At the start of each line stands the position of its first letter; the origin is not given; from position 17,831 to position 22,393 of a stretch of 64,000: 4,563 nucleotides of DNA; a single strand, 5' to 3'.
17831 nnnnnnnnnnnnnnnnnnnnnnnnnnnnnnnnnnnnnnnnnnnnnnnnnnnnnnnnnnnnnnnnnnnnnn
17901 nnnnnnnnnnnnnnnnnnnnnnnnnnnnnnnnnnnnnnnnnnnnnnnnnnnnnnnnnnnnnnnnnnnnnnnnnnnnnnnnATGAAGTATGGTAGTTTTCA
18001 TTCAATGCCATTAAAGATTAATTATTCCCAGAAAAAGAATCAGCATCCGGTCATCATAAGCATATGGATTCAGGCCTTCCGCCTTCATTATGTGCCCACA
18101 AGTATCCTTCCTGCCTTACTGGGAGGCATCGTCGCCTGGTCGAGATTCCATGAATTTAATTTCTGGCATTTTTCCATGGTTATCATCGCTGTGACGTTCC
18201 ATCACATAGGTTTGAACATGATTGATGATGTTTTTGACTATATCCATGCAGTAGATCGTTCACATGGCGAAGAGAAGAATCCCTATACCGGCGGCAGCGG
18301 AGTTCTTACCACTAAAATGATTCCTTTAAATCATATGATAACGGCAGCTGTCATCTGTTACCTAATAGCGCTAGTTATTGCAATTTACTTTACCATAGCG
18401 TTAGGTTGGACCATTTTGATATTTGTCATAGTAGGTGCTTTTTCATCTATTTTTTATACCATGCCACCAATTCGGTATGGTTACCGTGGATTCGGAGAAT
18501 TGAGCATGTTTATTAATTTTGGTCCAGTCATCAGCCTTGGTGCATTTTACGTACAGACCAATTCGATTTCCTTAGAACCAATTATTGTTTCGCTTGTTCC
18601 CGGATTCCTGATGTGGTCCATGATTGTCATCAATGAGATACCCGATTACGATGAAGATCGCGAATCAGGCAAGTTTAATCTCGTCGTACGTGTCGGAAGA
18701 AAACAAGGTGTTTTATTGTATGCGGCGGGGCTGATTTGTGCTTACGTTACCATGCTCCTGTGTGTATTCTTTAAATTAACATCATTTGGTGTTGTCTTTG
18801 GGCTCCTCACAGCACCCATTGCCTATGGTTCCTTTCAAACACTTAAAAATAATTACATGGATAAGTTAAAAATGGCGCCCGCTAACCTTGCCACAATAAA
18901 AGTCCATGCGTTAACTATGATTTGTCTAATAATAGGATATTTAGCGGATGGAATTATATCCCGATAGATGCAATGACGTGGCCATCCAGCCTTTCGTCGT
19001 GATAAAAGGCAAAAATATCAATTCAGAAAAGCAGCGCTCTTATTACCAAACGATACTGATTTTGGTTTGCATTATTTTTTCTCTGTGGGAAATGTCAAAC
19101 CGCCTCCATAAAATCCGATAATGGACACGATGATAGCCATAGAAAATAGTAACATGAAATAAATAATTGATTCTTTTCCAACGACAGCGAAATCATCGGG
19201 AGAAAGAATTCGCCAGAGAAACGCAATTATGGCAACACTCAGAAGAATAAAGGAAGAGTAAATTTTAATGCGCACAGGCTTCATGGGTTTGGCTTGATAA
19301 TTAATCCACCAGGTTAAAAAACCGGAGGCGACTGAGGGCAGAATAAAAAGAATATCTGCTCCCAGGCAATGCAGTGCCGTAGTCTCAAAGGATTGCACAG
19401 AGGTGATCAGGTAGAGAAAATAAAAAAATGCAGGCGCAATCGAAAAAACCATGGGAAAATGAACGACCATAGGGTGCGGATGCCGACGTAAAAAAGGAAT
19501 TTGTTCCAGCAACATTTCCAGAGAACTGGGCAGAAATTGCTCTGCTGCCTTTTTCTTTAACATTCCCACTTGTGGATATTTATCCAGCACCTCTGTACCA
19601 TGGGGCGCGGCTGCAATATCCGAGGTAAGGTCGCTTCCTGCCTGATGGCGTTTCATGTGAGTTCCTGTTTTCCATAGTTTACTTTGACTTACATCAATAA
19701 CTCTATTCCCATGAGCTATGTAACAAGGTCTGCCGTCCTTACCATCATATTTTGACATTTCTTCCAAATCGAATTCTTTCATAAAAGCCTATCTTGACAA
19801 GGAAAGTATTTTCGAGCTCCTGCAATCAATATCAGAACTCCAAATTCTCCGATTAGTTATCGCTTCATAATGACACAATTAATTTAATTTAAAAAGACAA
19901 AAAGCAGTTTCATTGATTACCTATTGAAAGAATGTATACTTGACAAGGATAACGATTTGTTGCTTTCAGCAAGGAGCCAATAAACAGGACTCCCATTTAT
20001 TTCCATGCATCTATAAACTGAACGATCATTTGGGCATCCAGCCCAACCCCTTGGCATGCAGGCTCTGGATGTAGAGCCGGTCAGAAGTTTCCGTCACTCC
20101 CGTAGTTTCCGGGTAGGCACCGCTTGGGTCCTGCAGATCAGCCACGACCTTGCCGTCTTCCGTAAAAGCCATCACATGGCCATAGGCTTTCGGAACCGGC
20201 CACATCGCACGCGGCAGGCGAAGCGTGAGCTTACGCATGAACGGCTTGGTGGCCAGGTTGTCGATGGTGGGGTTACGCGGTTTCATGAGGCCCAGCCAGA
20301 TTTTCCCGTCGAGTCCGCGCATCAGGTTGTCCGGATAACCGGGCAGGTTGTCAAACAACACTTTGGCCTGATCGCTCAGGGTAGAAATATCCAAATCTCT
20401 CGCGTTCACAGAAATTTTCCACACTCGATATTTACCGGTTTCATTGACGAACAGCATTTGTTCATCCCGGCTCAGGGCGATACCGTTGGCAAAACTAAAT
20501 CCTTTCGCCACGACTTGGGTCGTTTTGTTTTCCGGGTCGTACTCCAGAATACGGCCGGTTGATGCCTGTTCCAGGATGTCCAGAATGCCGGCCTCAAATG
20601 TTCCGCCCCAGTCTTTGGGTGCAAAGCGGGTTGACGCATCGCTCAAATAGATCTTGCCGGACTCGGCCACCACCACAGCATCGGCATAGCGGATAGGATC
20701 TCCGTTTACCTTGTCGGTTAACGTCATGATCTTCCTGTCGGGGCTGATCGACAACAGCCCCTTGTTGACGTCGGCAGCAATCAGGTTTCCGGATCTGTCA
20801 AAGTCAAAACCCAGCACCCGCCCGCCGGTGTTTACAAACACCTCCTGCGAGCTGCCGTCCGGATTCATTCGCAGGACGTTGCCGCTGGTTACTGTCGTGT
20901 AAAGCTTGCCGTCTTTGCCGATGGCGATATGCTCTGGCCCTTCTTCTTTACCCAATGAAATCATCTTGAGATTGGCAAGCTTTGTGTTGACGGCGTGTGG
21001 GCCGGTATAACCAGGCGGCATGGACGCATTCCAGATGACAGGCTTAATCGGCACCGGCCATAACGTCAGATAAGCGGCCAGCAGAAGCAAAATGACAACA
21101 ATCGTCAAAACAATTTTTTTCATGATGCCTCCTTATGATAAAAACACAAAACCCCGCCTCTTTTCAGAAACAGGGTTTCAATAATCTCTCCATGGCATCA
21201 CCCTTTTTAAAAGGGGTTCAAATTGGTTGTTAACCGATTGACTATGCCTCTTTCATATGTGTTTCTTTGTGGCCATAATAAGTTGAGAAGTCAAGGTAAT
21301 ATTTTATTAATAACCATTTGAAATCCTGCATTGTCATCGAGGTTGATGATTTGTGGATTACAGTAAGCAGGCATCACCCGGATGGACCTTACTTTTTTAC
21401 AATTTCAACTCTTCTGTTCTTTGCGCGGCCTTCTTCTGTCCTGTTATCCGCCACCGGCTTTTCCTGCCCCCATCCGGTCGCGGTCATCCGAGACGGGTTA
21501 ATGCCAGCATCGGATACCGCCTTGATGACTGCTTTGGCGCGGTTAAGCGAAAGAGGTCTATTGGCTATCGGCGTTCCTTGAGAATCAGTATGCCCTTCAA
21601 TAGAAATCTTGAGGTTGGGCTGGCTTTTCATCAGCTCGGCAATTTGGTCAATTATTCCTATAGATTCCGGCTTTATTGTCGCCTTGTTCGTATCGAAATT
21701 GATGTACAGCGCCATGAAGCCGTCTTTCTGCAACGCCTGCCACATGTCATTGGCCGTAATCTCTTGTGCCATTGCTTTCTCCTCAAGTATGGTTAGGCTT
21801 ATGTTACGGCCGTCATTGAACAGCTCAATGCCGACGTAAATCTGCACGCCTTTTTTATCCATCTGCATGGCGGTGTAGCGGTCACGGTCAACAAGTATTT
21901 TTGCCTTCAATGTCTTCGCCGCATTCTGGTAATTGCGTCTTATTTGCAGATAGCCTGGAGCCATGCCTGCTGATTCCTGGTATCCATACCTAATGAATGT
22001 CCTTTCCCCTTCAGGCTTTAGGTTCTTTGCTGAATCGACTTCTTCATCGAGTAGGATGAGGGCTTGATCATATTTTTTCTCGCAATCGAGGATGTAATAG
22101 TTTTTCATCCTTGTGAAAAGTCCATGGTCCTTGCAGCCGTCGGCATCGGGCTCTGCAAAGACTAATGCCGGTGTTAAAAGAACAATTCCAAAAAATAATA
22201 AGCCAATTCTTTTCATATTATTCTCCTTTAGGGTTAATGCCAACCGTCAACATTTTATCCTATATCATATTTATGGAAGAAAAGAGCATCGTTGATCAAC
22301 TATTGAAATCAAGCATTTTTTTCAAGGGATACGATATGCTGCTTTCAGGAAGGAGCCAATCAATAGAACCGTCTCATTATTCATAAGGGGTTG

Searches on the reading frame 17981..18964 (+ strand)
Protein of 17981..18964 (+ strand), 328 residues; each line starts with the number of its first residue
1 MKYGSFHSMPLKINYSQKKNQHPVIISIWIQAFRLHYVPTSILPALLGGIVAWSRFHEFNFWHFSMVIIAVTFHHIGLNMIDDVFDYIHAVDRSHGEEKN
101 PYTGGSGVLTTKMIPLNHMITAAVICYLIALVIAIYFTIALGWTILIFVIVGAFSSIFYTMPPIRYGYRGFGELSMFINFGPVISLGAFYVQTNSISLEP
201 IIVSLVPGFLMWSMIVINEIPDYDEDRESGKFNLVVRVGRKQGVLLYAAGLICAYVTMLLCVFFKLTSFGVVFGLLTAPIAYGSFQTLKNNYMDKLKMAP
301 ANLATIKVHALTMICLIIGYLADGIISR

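Call 38: search_protein_families(library=pfam, proteins=[window:17981-18964:+], max_evalue=0.00001)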
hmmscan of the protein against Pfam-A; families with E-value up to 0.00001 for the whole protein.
window:17981-18964:+ (328 aa): 1 family
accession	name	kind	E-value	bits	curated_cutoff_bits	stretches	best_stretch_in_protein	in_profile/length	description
PF01040.23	UbiA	-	7.8e-28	97.9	34.2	1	42-284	2-227/250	UbiA prenyltransferase family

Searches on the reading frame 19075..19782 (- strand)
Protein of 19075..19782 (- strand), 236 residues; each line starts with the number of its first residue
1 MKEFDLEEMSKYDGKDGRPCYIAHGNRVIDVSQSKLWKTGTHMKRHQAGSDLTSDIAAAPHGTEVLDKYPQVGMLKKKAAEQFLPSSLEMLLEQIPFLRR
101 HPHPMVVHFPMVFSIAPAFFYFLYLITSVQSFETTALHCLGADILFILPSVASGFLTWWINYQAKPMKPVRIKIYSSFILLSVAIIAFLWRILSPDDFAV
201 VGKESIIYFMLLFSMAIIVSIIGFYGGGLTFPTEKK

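Call 38: search_protein_families(library=pfam, proteins=[window:19075-19782:-], max_evalue=0.00001)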
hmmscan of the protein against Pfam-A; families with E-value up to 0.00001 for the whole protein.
window:19075-19782:- (236 aa): 2 families
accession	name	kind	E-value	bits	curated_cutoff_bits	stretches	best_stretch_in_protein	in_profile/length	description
PF09990.14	DUF2231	-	3.1e-11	43.9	26.4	1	103-231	5-131/139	Predicted membrane protein (DUF2231)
PF00173.33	Cyt-b5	-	3.1e-06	27.6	23.7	1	6-74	2-72/74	Cytochrome b5-like Heme/Steroid binding domain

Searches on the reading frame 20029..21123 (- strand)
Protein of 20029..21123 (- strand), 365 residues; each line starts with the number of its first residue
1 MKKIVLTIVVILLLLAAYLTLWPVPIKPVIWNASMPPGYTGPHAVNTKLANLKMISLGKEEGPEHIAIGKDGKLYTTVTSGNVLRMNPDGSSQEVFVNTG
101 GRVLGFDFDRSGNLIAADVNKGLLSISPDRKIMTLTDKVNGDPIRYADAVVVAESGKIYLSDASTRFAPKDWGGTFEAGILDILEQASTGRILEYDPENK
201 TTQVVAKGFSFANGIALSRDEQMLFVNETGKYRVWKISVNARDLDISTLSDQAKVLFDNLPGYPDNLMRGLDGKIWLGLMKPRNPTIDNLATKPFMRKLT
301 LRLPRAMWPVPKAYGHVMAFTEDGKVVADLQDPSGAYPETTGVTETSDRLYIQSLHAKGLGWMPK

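Call 38: search_protein_families(library=pfam, proteins=[window:20029-21123:-], max_evalue=0.00001)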
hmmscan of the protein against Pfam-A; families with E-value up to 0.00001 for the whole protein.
window:20029-21123:- (365 aa): 3 families
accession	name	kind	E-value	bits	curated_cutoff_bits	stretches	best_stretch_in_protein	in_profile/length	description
PF20067.5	SSL_N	-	3.7e-20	72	18.9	1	41-86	1-46/46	Strictosidine synthase-like, N-terminal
PF03088.22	Str_synth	-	8.9e-18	64.6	25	1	148-238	1-85/89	Strictosidine synthase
PF08450.18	SGL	-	1.3e-15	58.1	26.3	1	73-280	13-202/246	SMP-30/Gluconolactonase/LRE-like region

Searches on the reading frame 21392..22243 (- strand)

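Call 38: search_protein_families(library=pfam, proteins=[window:21392-22243:-], max_evalue=0.00001)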
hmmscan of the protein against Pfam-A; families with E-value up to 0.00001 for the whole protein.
window:21392-22243:- (284 aa): 1 family
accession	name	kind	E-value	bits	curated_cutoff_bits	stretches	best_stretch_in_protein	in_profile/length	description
PF00691.25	OmpA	-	1.7e-23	83.2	27.2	1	183-277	2-98/98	OmpA family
